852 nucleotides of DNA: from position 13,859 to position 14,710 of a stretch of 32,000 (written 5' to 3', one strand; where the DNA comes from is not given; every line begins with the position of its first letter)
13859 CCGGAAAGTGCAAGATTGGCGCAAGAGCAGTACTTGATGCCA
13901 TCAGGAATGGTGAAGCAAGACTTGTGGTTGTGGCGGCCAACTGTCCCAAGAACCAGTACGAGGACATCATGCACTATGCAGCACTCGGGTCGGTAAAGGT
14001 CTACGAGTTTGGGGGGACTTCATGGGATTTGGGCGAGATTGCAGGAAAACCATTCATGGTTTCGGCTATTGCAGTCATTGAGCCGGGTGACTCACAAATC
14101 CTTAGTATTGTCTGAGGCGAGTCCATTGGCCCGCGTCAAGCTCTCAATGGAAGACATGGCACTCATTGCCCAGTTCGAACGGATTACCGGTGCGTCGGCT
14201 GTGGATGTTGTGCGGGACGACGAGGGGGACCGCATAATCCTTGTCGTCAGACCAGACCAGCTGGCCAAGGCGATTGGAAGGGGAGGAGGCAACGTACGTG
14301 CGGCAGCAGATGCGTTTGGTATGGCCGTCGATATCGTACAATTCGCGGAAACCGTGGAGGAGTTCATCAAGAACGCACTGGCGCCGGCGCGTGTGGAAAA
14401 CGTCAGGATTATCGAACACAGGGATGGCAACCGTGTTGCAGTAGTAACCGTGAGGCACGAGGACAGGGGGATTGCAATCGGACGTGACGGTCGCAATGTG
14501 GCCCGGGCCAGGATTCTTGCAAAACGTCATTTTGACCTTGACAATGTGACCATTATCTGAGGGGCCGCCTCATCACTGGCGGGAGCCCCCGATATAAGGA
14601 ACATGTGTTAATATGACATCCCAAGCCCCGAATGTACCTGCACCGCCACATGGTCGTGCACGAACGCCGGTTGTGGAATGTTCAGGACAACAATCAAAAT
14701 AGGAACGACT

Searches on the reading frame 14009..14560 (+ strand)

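Call 73: search_protein_families(library=pfam, proteins=[window:14009-14560:+], max_evalue=0.001)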
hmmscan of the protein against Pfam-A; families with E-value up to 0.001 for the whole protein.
window:14009-14560:+ (183 aa): 4 families
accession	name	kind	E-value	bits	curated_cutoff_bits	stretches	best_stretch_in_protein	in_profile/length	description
PF13184.12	KH_5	-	1.1e-11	45.2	27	1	73-134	2-69/69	NusA-like KH domain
PF07650.23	KH_2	-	5.4e-10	39.4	22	1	117-179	3-63/78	KH domain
PF13083.13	KH_KhpA-B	-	1.1e-06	28.9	32.1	0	114-164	2-51/73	KhpA/KhpB, KH domain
PF23095.1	KH_NusA_C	-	0.00096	19.6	34.2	0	81-107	6-32/59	Transcription termination/antitermination protein NusA, KH domain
